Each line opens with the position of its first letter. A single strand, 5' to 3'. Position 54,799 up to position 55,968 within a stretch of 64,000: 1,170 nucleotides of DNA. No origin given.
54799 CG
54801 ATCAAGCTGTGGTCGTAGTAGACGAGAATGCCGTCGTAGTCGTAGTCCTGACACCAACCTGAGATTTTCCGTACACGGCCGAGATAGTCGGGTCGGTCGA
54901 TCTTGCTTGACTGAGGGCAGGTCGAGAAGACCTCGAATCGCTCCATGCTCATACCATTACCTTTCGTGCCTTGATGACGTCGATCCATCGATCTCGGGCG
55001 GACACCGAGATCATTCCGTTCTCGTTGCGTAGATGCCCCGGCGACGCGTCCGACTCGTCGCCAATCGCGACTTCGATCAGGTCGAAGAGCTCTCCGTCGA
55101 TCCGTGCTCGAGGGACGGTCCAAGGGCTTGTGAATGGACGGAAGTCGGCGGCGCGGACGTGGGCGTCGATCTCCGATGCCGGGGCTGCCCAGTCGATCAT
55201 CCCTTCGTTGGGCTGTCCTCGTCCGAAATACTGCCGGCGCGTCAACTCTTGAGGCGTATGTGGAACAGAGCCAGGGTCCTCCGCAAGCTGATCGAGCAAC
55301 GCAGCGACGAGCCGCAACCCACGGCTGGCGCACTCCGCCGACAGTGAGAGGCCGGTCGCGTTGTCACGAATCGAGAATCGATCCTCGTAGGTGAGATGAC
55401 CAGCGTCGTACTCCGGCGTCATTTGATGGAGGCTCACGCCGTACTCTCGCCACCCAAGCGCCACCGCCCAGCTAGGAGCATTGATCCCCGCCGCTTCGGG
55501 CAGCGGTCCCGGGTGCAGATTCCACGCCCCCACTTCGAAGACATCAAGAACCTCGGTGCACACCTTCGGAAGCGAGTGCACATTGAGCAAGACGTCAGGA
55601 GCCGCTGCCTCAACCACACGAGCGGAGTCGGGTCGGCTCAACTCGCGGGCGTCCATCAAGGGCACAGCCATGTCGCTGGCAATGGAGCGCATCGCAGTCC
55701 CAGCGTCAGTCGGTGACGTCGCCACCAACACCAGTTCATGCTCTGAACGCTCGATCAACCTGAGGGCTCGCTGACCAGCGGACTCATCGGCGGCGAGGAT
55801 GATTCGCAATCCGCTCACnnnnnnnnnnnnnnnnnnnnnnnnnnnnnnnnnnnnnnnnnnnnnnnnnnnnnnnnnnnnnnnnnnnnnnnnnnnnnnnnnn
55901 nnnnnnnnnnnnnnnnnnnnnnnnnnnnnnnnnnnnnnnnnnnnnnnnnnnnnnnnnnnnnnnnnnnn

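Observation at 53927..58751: Five-gene translationally coupled cassette: stand-alone A domain, carrier protein, GNAT-like protein, formyltransferase and LLM oxidoreductase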

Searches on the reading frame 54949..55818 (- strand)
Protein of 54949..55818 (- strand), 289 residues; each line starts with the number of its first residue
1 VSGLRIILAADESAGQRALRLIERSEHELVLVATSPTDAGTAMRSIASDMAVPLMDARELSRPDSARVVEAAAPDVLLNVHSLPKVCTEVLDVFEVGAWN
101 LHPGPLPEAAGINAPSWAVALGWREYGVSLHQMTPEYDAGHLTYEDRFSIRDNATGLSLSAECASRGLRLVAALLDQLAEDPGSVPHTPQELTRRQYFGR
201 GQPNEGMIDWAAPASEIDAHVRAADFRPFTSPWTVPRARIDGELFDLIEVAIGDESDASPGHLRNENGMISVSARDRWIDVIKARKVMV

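Call 8: search_protein_families(library=pfam, proteins=[window:54949-55818:-], max_evalue=0.01)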
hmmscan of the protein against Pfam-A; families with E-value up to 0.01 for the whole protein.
window:54949-55818:- (289 aa): 2 families
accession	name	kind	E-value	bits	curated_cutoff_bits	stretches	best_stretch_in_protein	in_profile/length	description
PF00551.24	Formyl_trans_N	-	2.1e-12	47.6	26.1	1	15-163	14-169/181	Formyl transferase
PF02911.23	Formyl_trans_C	-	1.3e-06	29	21.1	1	203-284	4-82/100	Formyl transferase, C-terminal domain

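Call 9: search_protein_families(library=ncbifam, proteins=[window:54949-55818:-], max_evalue=0.01)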
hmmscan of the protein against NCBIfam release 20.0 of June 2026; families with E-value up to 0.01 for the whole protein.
window:54949-55818:- (289 aa): 4 families
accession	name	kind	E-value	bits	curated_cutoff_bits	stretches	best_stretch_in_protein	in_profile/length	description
NF005414.0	PRK06988.1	equivalog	3.8e-26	91.8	316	1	5-234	4-235/311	formyltransferase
NF005998.1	PRK08125.1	equivalog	7.6e-23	80.8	777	1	43-263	45-259/649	bifunctional UDP-4-amino-4-deoxy-L-arabinose formyltransferase/UDP-glucuronic acid oxidase ArnA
TIGR00460.1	fmt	equivalog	1.8e-17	63.4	201.5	1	43-282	49-285/315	methionyl-tRNA formyltransferase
TIGR00639.1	PurN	equivalog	4e-05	23.2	150.1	1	66-156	72-162/192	phosphoribosylglycinamide formyltransferase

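Call 26: search_solved_structures(query=window:54949-55818:-, show_alignments=3, max_evalue=0.001)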
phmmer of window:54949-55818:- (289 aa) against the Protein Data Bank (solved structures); distinct sequences matched with E-value up to 0.001: 31.
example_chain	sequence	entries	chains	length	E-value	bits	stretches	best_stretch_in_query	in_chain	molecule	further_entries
8gjh_A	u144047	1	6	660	2e-20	76.5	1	40-224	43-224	Bifunctional polymyxin resistance protein ArnA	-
5vys_A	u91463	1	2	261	4.8e-17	65.4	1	72-245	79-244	Gdp-mannose 4,6-dehydratase / gdp-4-amino-4,6-dideoxy-d-mannose formyltransferase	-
5vyr_A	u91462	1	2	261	5e-17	65.4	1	72-245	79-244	Gdp-mannose 4,6-dehydratase / gdp-4-amino-4,6-dideoxy-d-mannose formyltransferase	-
5vyt_A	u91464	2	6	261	2.5e-16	63.1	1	72-245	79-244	Gdp-mannose 4,6-dehydratase / gdp-4-amino-4,6-dideoxy-d-mannose formyltransferase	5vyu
6pih_A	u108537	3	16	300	2.5e-15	59.8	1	44-234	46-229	Bifunctional polymyxin resistance protein ArnA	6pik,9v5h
1yrw_A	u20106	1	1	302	2.5e-15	59.8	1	44-234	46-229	protein ArnA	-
5j63_A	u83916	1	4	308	2.6e-15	59.8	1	44-234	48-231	Bifunctional polymyxin resistance protein ArnA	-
2bln_A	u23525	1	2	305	2.6e-15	59.8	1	44-234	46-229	PROTEIN YFBG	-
1z7e_A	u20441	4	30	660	1.5e-14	57.3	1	44-233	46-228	protein ArnA | Bifunctional polymyxin resistance protein ArnA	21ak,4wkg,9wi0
1fmt_A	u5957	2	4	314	5.3e-11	45.6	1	3-277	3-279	METHIONYL-TRNA FMET FORMYLTRANSFERASE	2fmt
5uai_A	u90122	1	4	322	6.6e-11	45.3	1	3-262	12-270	Methionyl-tRNA formyltransferase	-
3tqq_A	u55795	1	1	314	7.3e-11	45.2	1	4-262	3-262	Methionyl-tRNA formyltransferase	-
3r8x_A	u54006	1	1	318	3.4e-09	39.7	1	3-264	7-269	Methionyl-tRNA formyltransferase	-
3q0i_A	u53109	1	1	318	4.1e-09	39.4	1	3-228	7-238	Methionyl-tRNA formyltransferase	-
4iqf_A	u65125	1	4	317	8.4e-09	38.4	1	43-239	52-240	Methionyl-tRNA formyltransferase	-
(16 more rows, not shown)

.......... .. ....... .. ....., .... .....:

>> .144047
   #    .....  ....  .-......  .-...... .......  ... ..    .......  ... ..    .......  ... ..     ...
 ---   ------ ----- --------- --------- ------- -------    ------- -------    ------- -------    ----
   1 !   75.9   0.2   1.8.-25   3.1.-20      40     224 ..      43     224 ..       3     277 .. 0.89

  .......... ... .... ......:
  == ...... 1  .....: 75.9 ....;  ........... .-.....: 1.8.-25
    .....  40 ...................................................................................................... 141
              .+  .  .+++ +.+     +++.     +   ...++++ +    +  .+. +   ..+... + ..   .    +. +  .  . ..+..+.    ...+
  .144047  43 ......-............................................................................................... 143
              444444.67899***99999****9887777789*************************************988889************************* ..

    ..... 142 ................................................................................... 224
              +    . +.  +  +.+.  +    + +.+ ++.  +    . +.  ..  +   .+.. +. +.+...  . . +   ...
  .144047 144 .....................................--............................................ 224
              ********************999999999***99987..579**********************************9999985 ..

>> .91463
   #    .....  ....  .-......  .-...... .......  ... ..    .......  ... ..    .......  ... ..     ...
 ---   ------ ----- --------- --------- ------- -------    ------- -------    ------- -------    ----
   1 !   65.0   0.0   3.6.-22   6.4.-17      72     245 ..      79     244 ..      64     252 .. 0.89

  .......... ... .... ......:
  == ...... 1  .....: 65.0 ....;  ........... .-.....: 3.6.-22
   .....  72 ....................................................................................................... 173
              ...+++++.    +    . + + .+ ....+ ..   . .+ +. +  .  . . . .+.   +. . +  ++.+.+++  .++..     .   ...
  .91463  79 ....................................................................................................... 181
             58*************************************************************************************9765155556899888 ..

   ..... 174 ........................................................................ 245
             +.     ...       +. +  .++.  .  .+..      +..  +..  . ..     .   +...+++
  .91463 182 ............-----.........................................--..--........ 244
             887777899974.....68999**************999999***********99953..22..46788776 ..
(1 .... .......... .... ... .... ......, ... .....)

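Call 32: find_homologous_proteins(query=window:54949-55818:-, max_evalue=1e-10)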
Query window:54949-55818:- (289 aa): 206 proteins with E <= 1e-10 among 7891 candidates; the best 120 are listed.
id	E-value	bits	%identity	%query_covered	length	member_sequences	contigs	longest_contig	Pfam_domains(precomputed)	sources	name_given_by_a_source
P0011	4.8e-188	641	100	100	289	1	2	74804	PF00551.25,PF02911.24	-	-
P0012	2.6e-114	399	63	99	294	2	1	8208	PF00551.25,PF02911.24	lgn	-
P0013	1.9e-112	393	61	99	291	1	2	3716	PF00551.25,PF02911.24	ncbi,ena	-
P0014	2.4e-112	393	61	99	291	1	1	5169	PF00551.25,PF02911.24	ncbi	-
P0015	3.7e-111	389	61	99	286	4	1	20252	PF00551.25,PF02911.24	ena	-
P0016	6.4e-111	388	62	99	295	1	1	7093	PF00551.25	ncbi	-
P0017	5.8e-110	385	60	98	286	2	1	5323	PF00551.25,PF02911.24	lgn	-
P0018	6.6e-109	382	62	100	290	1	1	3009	PF00551.25,PF02911.24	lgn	-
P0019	2.5e-107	376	59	99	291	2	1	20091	PF00551.25,PF02911.24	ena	-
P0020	6.0e-106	372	60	99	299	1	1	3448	PF00551.25,PF02911.24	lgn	-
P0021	3.6e-104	366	57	98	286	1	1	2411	PF00551.25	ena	-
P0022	2.6e-97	344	56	100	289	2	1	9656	PF00551.25,PF02911.24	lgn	-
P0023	1.6e-96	341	55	98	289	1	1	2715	PF00551.25,PF02911.24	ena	-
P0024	2.4e-93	331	53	99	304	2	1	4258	PF00551.25,PF02911.24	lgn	-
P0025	4.0e-92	327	53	99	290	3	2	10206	PF00551.25,PF02911.24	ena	-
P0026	5.3e-92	326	52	99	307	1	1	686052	PF00551.25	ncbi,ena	-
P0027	3.3e-91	324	54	99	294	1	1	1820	PF00551.25,PF02911.24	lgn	-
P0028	9.6e-90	319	53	99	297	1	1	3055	PF00551.25,PF02911.24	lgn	-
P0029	3.8e-89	317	52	99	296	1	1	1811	PF00551.25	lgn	-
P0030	3.1e-88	314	64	73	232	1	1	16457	PF00551.25,PF02911.24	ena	-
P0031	2.8e-87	311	52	98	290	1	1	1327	PF00551.25,PF02911.24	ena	-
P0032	5.8e-87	310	54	99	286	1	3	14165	PF00551.25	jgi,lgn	jgi:methionyl-tRNA formyltransferase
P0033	2.0e-85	305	52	98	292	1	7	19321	PF00551.25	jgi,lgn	jgi:methionyl-tRNA formyltransferase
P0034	2.0e-84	301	64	68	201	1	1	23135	PF00551.25,PF02911.24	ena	-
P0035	4.2e-83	297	50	98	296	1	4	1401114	PF00551.25,PF02911.24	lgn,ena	-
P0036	1.3e-79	286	50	98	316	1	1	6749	PF00551.25,PF02911.24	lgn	-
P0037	8.2e-77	276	52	90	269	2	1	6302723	PF00551.25,PF02911.24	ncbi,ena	-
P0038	3.5e-65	238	44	96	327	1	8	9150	PF00551.25,PF02911.24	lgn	-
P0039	4.3e-63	231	44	98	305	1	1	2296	PF00551.25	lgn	-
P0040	6.5e-63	231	41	97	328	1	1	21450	PF00551.25,PF02911.24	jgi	jgi:methionyl-tRNA formyltransferase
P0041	8.4e-63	230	45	97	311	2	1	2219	PF00551.25,PF02911.24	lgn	-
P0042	8.8e-63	230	42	94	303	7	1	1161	PF00551.25,PF02911.24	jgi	jgi:methionyl-tRNA formyltransferase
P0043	1.8e-62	229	42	96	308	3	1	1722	PF00551.25,PF02911.24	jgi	jgi:methionyl-tRNA formyltransferase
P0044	5.8e-62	228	44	97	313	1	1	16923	PF00551.25,PF02911.24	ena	-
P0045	3.1e-61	225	43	97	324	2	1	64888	PF00551.25,PF02911.24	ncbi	-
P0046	9.6e-61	224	38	98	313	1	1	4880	PF00551.25,PF02911.24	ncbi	-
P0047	1.3e-60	223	44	96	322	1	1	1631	PF00551.25,PF02911.24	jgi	jgi:methionyl-tRNA formyltransferase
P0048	1.4e-60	223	43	96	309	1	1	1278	PF00551.25,PF02911.24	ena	-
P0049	1.5e-60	223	44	89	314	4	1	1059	PF00551.25,PF02911.24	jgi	jgi:methionyl-tRNA formyltransferase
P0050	1.6e-60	223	41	99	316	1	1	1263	PF00551.25,PF02911.24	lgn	-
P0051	1.8e-60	223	41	97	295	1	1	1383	PF00551.25,PF02911.24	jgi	jgi:methionyl-tRNA formyltransferase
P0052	1.9e-60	223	44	96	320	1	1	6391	PF00551.25,PF02911.24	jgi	jgi:methionyl-tRNA formyltransferase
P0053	2.1e-60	223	42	99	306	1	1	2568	PF00551.25,PF02911.24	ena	-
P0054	2.2e-60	222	42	97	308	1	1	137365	PF00551.25,PF02911.24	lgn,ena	-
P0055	2.8e-60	222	41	94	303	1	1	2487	PF00551.25,PF02911.24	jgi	jgi:methionyl-tRNA formyltransferase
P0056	2.9e-60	222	41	96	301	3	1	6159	PF00551.25,PF02911.24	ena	-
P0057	3.2e-60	222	40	96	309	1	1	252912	PF00551.25,PF02911.24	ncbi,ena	-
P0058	4.3e-60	222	41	98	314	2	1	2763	PF00551.25,PF02911.24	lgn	-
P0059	5.0e-60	221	41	97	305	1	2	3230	PF00551.25,PF02911.24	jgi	jgi:methionyl-tRNA formyltransferase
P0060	6.5e-60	221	41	98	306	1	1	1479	PF00551.25,PF02911.24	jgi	jgi:methionyl-tRNA formyltransferase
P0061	8.4e-60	221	41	96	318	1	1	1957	PF00551.25,PF02911.24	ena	-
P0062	9.5e-60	220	42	96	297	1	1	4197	PF00551.25,PF02911.24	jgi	jgi:methionyl-tRNA formyltransferase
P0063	1.1e-59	220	42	96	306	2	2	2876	PF00551.25,PF02911.24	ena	-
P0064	1.7e-59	220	40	98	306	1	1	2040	PF00551.25,PF02911.24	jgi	jgi:methionyl-tRNA formyltransferase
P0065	2.2e-59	219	41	96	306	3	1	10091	PF00551.25,PF02911.24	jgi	jgi:UDP-4-amino-4-deoxy-L-arabinose formyltransferase/UDP-glucuronic acid dehydrogenase (UDP-4-keto-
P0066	2.9e-59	219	39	96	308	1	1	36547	PF00551.25,PF02911.24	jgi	jgi:methionyl-tRNA formyltransferase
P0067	5.0e-59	218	42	96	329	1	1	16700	PF00551.25,PF02911.24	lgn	-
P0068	6.6e-59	218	41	96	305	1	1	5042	PF00551.25,PF02911.24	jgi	jgi:methionyl-tRNA formyltransferase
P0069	1.2e-58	217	40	98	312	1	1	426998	PF00551.25,PF02911.24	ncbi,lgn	-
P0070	1.3e-58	217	42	95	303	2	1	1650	PF00551.25,PF02911.24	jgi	jgi:UDP-4-amino-4-deoxy-L-arabinose formyltransferase/UDP-glucuronic acid dehydrogenase (UDP-4-keto-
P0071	1.4e-58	217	44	95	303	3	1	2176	PF00551.25,PF02911.24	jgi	jgi:methionyl-tRNA formyltransferase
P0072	2.0e-58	216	41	96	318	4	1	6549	PF00551.25,PF02911.24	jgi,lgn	-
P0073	2.3e-58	216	39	97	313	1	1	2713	PF00551.25,PF02911.24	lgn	-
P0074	2.5e-58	216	43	96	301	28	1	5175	PF00551.25,PF02911.24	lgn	-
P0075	3.3e-58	215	43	96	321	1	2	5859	PF00551.25,PF02911.24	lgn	-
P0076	3.5e-58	215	42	97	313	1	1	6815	PF00551.25,PF02911.24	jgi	jgi:methionyl-tRNA formyltransferase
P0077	3.9e-58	215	40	98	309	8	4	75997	PF00551.25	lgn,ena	-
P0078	4.6e-58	215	40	96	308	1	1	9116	PF00551.25,PF02911.24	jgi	jgi:methionyl-tRNA formyltransferase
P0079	5.5e-58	215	43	97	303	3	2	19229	PF00551.25,PF02911.24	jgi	jgi:UDP-4-amino-4-deoxy-L-arabinose formyltransferase/UDP-glucuronic acid dehydrogenase (UDP-4-keto-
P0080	6.1e-58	214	40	98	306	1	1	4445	PF00551.25,PF02911.24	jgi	jgi:methionyl-tRNA formyltransferase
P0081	7.1e-58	214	44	96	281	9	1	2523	PF00551.25,PF02911.24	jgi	-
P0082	7.8e-58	214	43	98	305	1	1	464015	PF00551.25,PF02911.24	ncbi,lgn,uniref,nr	ncbi:methionyl-tRNA formyltransferase [Actinomycetospora cinnamomea]|uniref:Methionyl-tRNA formyltra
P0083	8.1e-58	214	40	97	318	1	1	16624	PF00551.25,PF02911.24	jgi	jgi:methionyl-tRNA formyltransferase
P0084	9.4e-58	214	41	97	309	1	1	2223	PF00551.25,PF02911.24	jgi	jgi:methionyl-tRNA formyltransferase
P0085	1.1e-57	214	40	96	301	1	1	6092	PF00551.25,PF02911.24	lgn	-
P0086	1.4e-57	213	44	89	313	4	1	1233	PF00551.25,PF02911.24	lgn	-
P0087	1.4e-57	213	44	96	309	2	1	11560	PF00551.25,PF02911.24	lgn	-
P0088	1.5e-57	213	42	94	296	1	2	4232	PF00551.25,PF02911.24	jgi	jgi:UDP-4-amino-4-deoxy-L-arabinose formyltransferase/UDP-glucuronic acid dehydrogenase (UDP-4-keto-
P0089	1.6e-57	213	39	98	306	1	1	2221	PF00551.25,PF02911.24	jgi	jgi:methionyl-tRNA formyltransferase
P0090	1.9e-57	213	39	98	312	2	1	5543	PF00551.25,PF02911.24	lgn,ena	-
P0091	3.1e-57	212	41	96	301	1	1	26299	PF00551.25,PF02911.24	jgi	jgi:methionyl-tRNA formyltransferase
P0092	3.2e-57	212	39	98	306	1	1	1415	PF00551.25,PF02911.24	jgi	jgi:UDP-4-amino-4-deoxy-L-arabinose formyltransferase/UDP-glucuronic acid dehydrogenase (UDP-4-keto-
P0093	5.5e-57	211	41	98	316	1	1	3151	PF00551.25,PF02911.24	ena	-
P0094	1.0e-56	210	39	97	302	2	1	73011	PF00551.25,PF02911.24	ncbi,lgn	ncbi:MAG: formyltransferase family protein [Balneolaceae bacterium]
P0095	1.2e-56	210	40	98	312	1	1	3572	PF00551.25,PF02911.24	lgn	-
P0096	1.2e-56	210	40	99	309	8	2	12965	PF00551.25,PF02911.24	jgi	jgi:methionyl-tRNA formyltransferase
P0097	1.3e-56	210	38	97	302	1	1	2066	PF00551.25,PF02911.24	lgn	-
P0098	1.4e-56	210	42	95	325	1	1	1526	PF00551.25,PF02911.24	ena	-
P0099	1.6e-56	210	41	96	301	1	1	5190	PF00551.25,PF02911.24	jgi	jgi:methionyl-tRNA formyltransferase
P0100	1.8e-56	210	41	94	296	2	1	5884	PF00551.25,PF02911.24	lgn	-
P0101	1.8e-56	210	39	99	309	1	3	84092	PF00551.25,PF02911.24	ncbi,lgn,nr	ncbi:MAG: hypothetical protein L0226_11230 [Acidobacteria bacterium]|nr:hypothetical protein [Acidob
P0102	2.3e-56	209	41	100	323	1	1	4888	PF00551.25,PF02911.24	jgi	jgi:methionyl-tRNA formyltransferase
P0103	2.3e-56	209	45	95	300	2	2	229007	PF00551.25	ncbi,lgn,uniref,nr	ncbi:UDP-4-amino-4-deoxy-L-arabinose formyltransferase/UDP-glucuronic acid dehydrogenase (UDP-4-keto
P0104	2.9e-56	209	42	97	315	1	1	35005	PF00551.25,PF02911.24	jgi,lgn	-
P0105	3.2e-56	209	42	98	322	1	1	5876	PF00551.25,PF02911.24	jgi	jgi:UDP-4-amino-4-deoxy-L-arabinose formyltransferase/UDP-glucuronic acid dehydrogenase (UDP-4-keto-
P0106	3.7e-56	209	39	96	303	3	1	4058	PF00551.25,PF02911.24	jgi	jgi:methionyl-tRNA formyltransferase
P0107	4.5e-56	208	41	98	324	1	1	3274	PF00551.25,PF02911.24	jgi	-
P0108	4.5e-56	208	41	98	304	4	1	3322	PF00551.25,PF02911.24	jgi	-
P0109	5.5e-56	208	42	99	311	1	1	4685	PF00551.25,PF02911.24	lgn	-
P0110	5.7e-56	208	42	98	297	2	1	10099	PF00551.25,PF02911.24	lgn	-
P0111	6.8e-56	208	38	98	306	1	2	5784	PF00551.25,PF02911.24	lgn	-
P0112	7.5e-56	208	41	98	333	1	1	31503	PF00551.25,PF02911.24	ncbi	-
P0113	1.1e-55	207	38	98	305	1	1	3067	PF00551.25,PF02911.24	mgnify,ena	mgnify:CR=1 FL=1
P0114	1.2e-55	207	41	96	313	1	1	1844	PF00551.25,PF02911.24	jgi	jgi:UDP-4-amino-4-deoxy-L-arabinose formyltransferase/UDP-glucuronic acid dehydrogenase (UDP-4-keto-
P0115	1.2e-55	207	38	98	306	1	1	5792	PF00551.25,PF02911.24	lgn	-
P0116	1.2e-55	207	40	96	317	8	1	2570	PF00551.25,PF02911.24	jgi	-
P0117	1.4e-55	207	41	97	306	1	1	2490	PF00551.25,PF02911.24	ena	-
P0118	1.8e-55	206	39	98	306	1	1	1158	PF00551.25,PF02911.24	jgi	jgi:methionyl-tRNA formyltransferase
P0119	1.9e-55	206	41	96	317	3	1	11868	PF00551.25,PF02911.24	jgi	jgi:methionyl-tRNA formyltransferase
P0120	2.4e-55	206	43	86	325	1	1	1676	PF00551.25,PF02911.24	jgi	jgi:methionyl-tRNA formyltransferase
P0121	3.1e-55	206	41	96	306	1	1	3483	PF00551.25,PF02911.24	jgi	jgi:UDP-4-amino-4-deoxy-L-arabinose formyltransferase/UDP-glucuronic acid dehydrogenase (UDP-4-keto-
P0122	4.0e-55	205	37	97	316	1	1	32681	PF00551.25,PF02911.24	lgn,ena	-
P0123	4.7e-55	205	38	98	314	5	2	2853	PF00551.25,PF02911.24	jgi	jgi:UDP-4-amino-4-deoxy-L-arabinose formyltransferase/UDP-glucuronic acid dehydrogenase (UDP-4-keto-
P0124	6.6e-55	205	43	90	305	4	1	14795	PF00551.25,PF02911.24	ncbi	-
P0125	1.0e-54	204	38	99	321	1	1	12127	PF00551.25,PF02911.24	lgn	-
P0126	2.2e-54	203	40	96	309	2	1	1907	PF00551.25,PF02911.24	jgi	jgi:methionyl-tRNA formyltransferase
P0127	2.4e-54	203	41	84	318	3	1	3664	PF00551.25,PF02911.24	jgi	-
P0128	2.8e-54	202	41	96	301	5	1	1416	PF00551.25,PF02911.24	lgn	-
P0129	4.0e-54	202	36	96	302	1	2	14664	PF00551.25,PF02911.24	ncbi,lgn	ncbi:MAG: formyltransferase family protein [Balneolaceae bacterium]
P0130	4.2e-54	202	37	97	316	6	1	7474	PF00551.25,PF02911.24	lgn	-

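Call 33: find_encoding_contigs(protein=P0037, flank=10000, max_places=2)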
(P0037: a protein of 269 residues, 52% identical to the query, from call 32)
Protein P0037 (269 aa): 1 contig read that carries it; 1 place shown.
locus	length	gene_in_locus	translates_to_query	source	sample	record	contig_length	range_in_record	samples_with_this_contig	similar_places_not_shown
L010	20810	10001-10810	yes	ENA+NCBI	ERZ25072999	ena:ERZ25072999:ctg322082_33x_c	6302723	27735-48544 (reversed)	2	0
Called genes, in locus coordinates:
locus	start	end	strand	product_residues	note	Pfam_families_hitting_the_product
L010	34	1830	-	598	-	PF00005:ABC_tran, PF02463:SMC_N (weak)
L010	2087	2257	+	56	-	-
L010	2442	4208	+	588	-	PF13522:GATase_6, PF13537:GATase_7, PF00733:Asn_synthase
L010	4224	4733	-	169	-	PF02698:DUF218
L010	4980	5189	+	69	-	PF05402:PqqD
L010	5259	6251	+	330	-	-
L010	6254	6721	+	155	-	PF13471:Transglut_core3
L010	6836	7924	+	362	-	-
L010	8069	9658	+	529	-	PF00501:AMP-binding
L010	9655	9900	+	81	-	PF00550:PP-binding (weak)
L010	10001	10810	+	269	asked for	PF00551:Formyl_trans_N, PF02911:Formyl_trans_C (faint)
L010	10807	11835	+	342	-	PF00296:Bac_luciferase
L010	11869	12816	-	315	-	PF13480:Acetyltransf_6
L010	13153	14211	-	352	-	PF01757:Acyl_transf_3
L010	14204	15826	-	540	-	PF00501:AMP-binding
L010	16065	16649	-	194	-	-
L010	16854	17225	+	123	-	-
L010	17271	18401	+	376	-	PF00293:NUDIX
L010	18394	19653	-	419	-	PF03990:DUF348, PF07501:G5, PF01464:SLT (weak), PF06737:Transglycosylas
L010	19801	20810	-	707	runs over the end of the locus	PF07701:HNOBA (faint), PF00990:GGDEF, PF00563:EAL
